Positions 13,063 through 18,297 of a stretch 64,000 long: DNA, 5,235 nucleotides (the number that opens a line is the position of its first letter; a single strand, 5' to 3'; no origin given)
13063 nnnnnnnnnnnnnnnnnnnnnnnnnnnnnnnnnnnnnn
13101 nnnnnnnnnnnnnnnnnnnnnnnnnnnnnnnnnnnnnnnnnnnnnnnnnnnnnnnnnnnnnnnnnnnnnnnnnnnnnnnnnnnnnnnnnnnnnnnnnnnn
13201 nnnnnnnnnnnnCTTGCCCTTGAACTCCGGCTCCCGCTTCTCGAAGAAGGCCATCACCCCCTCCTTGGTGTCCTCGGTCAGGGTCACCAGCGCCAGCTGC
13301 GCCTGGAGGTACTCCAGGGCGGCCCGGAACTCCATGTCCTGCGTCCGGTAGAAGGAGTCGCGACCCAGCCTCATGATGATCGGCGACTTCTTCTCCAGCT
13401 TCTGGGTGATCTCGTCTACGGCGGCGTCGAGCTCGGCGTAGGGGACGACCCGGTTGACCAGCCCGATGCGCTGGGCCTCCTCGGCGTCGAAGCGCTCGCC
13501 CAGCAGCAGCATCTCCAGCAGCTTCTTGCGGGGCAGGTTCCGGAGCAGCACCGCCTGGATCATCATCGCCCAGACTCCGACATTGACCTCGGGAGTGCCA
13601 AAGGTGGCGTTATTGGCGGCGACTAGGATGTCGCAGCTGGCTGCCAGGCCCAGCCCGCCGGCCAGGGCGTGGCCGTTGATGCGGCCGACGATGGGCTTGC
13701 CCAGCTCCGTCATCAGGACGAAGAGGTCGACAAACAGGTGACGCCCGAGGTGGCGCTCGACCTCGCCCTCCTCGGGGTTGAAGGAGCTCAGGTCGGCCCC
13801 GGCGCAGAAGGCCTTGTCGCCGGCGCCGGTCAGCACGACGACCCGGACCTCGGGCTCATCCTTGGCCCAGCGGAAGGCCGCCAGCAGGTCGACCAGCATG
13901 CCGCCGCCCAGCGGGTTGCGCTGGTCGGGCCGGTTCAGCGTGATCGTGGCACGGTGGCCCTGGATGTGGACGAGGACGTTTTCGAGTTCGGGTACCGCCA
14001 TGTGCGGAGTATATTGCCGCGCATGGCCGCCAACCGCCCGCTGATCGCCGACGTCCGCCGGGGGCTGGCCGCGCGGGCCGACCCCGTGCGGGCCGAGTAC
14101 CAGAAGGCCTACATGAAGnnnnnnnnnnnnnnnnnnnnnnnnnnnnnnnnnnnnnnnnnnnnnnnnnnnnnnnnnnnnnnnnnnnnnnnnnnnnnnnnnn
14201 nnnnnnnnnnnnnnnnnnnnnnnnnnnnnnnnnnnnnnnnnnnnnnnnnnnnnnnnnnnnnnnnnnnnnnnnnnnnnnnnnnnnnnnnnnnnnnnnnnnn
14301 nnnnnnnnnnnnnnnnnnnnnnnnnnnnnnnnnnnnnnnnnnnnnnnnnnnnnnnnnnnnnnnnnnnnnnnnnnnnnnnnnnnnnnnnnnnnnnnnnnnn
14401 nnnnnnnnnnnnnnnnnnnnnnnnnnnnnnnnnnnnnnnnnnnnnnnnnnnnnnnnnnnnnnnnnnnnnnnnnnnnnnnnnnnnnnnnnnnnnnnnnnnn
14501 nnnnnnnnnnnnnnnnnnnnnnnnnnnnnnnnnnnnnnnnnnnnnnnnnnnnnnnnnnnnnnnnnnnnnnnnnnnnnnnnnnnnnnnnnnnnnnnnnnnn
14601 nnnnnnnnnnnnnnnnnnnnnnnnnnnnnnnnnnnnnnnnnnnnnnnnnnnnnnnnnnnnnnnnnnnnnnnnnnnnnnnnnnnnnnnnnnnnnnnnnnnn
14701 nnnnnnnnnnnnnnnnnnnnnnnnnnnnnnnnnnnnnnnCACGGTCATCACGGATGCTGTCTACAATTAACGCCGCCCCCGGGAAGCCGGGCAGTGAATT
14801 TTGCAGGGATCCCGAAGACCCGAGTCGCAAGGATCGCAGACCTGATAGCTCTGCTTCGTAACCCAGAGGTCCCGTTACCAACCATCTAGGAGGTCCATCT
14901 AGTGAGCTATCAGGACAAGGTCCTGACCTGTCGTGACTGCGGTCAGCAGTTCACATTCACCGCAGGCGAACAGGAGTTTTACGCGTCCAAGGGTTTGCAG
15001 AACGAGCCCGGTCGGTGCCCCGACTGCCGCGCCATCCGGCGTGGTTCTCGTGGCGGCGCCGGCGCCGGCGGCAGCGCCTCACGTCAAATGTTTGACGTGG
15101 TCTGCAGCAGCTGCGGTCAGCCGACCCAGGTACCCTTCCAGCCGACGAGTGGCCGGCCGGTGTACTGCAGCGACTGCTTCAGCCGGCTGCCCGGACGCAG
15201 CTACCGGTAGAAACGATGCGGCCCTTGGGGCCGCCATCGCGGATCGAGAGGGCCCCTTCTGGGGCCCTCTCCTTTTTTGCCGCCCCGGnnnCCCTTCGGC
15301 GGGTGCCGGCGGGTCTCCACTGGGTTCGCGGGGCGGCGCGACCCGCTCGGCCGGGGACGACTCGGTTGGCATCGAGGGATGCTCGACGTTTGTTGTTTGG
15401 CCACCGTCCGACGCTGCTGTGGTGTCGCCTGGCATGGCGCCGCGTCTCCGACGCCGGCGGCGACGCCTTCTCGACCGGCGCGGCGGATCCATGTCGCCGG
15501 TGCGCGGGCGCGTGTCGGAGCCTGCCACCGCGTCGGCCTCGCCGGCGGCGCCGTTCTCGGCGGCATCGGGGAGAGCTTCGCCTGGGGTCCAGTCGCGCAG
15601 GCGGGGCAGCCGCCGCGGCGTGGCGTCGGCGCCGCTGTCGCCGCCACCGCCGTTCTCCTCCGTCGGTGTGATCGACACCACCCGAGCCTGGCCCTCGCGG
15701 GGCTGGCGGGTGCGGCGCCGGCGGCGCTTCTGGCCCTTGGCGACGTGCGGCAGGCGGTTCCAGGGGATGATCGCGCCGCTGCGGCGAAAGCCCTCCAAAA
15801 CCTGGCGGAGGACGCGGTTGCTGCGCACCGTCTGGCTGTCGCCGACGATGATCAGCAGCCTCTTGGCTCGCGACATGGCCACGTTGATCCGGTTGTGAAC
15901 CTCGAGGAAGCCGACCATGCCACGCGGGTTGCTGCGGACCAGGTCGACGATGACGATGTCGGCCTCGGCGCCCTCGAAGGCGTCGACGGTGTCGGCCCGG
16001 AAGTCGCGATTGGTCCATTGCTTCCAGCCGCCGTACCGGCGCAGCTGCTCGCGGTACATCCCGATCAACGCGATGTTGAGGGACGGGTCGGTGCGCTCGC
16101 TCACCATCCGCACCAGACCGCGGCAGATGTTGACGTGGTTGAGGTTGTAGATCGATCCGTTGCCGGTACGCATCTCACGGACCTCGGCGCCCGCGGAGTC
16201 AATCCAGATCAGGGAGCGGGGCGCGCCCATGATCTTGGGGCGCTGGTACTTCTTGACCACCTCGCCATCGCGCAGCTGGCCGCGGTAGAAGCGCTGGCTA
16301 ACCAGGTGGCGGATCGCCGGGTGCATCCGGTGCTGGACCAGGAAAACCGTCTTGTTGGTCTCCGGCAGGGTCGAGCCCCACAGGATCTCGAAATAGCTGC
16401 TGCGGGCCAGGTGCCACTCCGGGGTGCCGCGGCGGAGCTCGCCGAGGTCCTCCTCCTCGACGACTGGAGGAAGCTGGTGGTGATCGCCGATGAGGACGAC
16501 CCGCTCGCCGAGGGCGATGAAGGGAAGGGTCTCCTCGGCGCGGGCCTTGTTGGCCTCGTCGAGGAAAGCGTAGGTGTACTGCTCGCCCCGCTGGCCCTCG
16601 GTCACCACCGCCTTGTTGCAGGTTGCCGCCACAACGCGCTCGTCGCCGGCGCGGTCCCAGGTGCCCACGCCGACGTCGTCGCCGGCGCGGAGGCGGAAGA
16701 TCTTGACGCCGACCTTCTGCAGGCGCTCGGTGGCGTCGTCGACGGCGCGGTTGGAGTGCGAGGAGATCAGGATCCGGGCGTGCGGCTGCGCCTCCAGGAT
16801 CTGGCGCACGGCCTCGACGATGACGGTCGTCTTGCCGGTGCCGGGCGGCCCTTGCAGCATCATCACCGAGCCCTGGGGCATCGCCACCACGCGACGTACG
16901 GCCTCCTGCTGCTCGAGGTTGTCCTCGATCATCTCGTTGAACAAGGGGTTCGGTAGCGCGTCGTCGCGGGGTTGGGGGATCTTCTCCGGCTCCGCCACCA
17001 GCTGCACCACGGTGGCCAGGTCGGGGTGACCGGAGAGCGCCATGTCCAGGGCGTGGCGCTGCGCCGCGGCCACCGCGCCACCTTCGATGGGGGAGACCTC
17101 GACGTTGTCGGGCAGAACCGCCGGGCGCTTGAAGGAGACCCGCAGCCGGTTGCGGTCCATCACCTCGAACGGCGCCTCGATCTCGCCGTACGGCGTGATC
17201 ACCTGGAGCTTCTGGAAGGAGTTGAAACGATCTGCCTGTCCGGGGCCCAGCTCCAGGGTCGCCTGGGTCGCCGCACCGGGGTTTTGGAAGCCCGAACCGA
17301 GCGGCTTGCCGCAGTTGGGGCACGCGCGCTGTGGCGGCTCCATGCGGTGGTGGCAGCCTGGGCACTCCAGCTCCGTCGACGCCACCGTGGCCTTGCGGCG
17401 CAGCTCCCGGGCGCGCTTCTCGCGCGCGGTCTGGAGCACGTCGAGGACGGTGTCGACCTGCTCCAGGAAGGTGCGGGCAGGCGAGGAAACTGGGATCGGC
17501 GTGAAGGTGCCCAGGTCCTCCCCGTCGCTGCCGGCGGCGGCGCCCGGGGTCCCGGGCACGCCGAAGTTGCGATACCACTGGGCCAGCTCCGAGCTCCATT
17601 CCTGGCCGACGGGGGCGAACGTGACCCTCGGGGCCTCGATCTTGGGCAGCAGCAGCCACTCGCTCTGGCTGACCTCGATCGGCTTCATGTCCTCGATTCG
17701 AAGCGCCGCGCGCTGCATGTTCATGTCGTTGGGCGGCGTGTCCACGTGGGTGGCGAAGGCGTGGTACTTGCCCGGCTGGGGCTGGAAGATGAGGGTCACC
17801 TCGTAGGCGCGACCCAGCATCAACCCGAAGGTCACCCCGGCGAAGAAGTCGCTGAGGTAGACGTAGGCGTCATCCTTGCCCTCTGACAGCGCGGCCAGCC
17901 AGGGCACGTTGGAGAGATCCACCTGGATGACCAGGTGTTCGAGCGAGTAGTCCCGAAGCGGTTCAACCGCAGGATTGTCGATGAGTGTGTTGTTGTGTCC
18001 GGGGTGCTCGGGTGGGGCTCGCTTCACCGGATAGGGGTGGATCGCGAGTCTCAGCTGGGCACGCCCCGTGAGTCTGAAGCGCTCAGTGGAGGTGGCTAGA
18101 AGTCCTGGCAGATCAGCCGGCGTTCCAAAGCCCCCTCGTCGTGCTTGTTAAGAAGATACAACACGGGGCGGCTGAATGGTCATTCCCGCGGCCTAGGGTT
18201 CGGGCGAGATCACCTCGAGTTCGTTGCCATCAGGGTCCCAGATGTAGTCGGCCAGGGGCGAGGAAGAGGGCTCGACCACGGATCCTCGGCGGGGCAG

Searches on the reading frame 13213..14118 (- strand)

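Call 63: search_protein_families(library=pfam, proteins=[window:13213-14118:-], max_evalue=0.00001)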
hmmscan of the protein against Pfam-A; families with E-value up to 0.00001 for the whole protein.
window:13213-14118:- (302 aa): 2 families
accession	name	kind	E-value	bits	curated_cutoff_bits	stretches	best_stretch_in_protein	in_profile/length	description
PF00378.25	ECH_1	-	1.2e-56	192.4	27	1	57-301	7-250/251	Enoyl-CoA hydratase/isomerase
PF16113.10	ECH_2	-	3.6e-31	109.3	27.2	1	58-239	3-186/335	Enoyl-CoA hydratase/isomerase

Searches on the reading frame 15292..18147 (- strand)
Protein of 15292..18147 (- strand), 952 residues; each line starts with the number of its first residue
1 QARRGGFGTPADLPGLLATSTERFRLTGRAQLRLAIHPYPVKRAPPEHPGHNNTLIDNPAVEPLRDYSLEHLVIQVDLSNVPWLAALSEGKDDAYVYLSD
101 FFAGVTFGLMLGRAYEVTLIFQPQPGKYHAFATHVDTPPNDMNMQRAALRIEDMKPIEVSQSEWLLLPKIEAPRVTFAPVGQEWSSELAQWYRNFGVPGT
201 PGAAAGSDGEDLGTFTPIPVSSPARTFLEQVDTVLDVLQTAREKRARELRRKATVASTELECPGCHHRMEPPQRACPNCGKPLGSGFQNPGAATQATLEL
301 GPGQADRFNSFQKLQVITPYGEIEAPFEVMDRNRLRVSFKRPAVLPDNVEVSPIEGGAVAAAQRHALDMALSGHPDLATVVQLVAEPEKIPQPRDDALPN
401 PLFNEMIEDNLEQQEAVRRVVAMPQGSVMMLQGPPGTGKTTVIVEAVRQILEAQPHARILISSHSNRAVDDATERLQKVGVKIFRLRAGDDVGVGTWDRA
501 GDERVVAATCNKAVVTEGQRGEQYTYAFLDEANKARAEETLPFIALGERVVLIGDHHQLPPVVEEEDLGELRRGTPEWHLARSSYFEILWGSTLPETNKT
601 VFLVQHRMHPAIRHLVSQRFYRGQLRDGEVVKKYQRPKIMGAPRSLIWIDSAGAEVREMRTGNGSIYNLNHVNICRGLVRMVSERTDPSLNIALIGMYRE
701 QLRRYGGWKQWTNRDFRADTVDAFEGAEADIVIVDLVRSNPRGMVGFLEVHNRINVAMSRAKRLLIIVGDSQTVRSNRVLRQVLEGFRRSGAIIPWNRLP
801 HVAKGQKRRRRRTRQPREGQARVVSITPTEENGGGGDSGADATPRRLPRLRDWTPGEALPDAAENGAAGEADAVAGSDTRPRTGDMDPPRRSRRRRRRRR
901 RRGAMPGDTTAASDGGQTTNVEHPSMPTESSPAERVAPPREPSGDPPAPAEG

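Call 63: search_protein_families(library=pfam, proteins=[window:15292-18147:-], max_evalue=0.00001)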
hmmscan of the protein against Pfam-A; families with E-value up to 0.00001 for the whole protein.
window:15292-18147:- (952 aa): 6 families
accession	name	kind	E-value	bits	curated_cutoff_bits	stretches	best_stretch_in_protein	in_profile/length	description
PF13087.12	AAA_12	-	2.1e-36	125.8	27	1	584-771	4-194/195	AAA domain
PF13086.12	AAA_11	-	5.2e-28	98.9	27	2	410-486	3-89/257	AAA domain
PF13604.12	AAA_30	-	4.4e-14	53.1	27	1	410-580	3-150/191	AAA domain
PF13245.12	AAA_19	-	5.8e-13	49.6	25.1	1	413-562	1-132/134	AAA domain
PF00580.27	UvrD-helicase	-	2.2e-06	28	23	1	417-496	5-81/271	UvrD/REP helicase N-terminal domain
PF13191.12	AAA_16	-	4.5e-06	27.7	32.6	0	419-538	17-147/167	AAA ATPase domain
